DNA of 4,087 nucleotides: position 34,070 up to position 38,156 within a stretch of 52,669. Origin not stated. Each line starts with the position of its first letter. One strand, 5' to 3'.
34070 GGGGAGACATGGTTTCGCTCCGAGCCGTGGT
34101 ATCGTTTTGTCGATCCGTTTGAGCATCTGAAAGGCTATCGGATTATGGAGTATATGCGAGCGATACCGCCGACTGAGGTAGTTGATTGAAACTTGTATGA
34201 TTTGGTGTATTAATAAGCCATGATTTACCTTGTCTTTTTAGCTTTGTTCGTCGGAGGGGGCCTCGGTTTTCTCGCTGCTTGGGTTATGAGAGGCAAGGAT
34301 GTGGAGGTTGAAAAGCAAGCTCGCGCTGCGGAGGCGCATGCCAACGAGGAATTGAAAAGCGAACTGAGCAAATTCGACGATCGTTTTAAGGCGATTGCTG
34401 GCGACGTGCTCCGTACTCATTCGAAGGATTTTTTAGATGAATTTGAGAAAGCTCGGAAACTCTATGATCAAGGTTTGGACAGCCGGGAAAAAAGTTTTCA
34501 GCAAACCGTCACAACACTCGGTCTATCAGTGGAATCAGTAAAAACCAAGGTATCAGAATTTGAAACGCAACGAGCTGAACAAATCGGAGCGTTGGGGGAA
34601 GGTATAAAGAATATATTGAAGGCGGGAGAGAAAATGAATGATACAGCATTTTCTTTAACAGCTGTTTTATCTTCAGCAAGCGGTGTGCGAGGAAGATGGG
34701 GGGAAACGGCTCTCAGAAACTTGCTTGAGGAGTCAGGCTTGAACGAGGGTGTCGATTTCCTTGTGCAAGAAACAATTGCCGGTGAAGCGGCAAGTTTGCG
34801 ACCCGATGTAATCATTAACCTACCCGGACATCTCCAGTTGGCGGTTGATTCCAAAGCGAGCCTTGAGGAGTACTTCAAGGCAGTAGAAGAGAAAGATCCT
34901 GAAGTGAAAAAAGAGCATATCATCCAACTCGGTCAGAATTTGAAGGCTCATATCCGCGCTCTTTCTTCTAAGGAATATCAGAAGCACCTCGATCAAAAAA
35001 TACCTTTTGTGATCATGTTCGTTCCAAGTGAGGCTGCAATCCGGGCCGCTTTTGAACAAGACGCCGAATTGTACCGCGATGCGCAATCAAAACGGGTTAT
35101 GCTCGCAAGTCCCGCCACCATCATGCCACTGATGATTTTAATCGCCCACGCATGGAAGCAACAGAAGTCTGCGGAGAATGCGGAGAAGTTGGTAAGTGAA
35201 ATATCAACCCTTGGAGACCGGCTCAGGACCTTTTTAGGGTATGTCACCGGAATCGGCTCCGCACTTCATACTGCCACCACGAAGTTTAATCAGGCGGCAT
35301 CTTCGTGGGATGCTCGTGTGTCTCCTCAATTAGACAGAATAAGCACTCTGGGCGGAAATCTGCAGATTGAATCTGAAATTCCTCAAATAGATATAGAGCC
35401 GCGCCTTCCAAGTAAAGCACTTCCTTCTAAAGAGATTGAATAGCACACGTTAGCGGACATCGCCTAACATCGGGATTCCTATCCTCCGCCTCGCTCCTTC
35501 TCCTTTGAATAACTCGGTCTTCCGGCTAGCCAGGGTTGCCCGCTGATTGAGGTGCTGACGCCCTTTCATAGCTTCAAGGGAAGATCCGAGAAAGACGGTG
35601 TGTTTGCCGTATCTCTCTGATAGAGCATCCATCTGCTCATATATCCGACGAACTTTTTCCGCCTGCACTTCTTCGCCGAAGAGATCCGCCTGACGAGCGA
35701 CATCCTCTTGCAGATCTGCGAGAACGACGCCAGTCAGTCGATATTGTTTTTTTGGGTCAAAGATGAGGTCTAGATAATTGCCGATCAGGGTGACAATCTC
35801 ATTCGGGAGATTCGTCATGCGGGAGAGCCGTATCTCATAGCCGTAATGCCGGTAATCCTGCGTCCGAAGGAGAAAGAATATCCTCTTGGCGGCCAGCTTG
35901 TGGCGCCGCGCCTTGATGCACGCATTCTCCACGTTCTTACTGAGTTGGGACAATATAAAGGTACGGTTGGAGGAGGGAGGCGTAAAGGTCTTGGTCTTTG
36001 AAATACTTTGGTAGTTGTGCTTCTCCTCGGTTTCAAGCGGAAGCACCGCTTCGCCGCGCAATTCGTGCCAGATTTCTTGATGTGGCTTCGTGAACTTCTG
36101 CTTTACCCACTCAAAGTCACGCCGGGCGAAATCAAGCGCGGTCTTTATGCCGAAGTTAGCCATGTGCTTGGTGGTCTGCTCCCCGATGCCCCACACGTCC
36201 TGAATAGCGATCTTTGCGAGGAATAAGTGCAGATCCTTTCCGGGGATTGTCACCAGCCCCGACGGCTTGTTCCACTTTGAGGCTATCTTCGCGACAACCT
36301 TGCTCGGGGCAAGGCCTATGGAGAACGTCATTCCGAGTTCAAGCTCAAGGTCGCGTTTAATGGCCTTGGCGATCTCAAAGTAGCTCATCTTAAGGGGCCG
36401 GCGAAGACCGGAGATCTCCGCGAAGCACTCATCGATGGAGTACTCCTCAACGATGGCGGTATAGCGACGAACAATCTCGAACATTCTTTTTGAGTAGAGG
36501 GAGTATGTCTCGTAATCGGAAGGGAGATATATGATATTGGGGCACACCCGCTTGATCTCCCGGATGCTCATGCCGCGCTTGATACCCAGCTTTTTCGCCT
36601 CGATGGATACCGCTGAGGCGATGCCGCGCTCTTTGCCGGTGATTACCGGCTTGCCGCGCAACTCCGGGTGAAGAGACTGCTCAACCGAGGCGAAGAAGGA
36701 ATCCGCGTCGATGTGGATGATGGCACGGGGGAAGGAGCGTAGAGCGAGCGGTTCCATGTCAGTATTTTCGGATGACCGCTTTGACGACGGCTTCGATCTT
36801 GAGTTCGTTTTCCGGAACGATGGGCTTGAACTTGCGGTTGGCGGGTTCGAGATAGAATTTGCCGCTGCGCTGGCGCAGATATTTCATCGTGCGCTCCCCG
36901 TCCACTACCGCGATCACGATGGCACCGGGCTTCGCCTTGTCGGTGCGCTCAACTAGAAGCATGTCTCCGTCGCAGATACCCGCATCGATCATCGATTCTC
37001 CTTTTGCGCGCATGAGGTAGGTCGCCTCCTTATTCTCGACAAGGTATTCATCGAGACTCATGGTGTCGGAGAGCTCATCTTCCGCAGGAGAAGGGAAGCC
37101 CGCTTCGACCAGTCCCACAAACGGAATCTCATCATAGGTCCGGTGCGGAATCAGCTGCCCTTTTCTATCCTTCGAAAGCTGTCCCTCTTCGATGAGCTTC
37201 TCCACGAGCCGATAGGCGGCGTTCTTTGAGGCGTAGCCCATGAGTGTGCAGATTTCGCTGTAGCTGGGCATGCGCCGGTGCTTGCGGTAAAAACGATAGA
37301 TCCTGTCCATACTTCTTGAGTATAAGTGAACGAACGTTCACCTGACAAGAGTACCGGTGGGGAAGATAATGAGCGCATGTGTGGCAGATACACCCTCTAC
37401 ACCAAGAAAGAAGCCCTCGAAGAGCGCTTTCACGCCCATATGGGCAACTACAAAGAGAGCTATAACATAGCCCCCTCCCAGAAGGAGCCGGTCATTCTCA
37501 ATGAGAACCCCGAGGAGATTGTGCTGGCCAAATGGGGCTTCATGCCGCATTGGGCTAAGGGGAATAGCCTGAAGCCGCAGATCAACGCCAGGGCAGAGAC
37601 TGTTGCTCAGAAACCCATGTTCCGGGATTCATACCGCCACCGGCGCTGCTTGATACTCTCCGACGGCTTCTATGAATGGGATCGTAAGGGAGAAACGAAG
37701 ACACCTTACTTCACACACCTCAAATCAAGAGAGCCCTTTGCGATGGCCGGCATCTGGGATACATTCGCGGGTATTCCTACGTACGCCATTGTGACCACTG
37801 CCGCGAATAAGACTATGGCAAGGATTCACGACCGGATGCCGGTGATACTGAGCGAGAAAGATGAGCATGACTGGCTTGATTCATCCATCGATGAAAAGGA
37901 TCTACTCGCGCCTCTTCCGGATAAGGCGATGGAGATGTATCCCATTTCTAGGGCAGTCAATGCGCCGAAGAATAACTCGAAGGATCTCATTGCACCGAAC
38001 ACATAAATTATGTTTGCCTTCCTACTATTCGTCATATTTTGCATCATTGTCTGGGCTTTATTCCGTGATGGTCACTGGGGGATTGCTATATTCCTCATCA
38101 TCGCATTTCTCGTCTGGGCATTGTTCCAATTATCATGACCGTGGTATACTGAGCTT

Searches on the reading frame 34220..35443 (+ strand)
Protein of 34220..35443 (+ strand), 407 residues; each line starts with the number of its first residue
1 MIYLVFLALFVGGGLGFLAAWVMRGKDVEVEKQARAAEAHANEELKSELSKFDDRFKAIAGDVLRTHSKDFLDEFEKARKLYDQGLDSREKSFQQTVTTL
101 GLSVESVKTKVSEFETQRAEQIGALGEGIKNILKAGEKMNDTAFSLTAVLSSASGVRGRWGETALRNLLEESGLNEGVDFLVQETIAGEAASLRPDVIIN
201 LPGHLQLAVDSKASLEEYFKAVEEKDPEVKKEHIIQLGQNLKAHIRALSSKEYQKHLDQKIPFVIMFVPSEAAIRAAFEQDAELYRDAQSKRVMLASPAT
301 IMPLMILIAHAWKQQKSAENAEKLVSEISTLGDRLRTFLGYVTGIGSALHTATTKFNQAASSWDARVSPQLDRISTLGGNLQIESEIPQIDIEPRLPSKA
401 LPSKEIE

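Call 23: search_protein_families(library=pfam, proteins=[window:34220-35443:+], max_evalue=0.001)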
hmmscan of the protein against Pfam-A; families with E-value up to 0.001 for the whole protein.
window:34220-35443:+ (407 aa): 1 family
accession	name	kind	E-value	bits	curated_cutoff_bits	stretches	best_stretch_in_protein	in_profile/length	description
PF02646.22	RmuC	-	1.3e-75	254.7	26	1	92-378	2-285/291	RmuC family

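Call 63: find_encoding_contigs(protein=window:34220-35443:+, flank=2000, max_places=3)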
Protein window:34220-35443:+ (407 aa): 2 contigs read that carry it; 1 place shown.
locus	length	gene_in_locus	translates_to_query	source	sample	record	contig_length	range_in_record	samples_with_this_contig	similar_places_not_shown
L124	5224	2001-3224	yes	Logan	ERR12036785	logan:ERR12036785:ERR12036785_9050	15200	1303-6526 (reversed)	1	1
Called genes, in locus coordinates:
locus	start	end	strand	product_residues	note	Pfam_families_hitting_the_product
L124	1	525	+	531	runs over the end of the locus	PF09491:RE_AlwI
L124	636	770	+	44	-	-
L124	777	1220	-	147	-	-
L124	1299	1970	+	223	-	-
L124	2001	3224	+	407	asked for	PF02646:RmuC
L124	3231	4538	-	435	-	PF00817:IMS, PF11799:IMS_C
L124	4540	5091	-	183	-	PF00717:Peptidase_S24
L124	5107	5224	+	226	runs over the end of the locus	PF02586:SRAP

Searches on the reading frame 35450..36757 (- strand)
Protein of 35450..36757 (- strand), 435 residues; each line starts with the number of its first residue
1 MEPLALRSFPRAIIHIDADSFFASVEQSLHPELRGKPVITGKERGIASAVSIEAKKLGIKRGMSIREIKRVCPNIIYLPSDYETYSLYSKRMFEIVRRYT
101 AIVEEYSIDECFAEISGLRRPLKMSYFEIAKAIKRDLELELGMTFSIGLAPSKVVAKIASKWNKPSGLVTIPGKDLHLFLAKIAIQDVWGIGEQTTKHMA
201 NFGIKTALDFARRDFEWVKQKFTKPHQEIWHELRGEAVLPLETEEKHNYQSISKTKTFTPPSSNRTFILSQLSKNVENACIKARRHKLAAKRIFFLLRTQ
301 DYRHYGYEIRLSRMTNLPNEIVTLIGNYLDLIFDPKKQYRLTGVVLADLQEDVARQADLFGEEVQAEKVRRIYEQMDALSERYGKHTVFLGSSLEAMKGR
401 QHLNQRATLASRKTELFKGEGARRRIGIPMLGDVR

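Call 23: search_protein_families(library=pfam, proteins=[window:35450-36757:-], max_evalue=0.001)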
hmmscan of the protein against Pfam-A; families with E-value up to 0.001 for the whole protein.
window:35450-36757:- (435 aa): 2 families
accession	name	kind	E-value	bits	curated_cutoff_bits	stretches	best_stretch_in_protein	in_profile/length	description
PF00817.25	IMS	-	8.4e-45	152.8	23.2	1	16-161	1-148/148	impB/mucB/samB family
PF11799.13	IMS_C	-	4.5e-13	50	20.7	1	250-359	2-109/109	impB/mucB/samB family C-terminal domain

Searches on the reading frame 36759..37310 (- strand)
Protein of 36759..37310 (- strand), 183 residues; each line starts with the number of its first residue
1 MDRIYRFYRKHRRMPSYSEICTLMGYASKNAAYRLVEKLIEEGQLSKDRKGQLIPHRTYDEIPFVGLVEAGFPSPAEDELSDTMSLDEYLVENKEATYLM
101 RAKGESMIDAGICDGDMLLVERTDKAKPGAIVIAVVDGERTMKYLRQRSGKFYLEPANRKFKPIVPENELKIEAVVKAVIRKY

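Call 23: search_protein_families(library=pfam, proteins=[window:36759-37310:-], max_evalue=0.001)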
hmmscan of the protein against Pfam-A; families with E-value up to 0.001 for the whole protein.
window:36759-37310:- (183 aa): 1 family
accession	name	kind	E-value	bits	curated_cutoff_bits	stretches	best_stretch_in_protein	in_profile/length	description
PF00717.28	Peptidase_S24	-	3.5e-28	98.1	23.3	1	63-176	1-115/116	Peptidase S24-like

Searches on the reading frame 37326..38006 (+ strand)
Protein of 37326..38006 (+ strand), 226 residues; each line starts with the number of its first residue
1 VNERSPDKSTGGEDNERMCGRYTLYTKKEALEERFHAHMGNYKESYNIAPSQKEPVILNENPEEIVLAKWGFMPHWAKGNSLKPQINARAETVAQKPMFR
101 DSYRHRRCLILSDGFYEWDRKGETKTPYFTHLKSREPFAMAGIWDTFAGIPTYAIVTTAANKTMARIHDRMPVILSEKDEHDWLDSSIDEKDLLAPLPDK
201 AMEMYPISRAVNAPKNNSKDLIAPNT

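Call 23: search_protein_families(library=pfam, proteins=[window:37326-38006:+], max_evalue=0.001)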
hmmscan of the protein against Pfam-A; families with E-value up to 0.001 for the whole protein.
window:37326-38006:+ (226 aa): 1 family
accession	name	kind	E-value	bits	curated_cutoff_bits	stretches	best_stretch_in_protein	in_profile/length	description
PF02586.19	SRAP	-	9.3e-70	234.9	27.1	1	18-213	1-213/214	SOS response associated peptidase (SRAP)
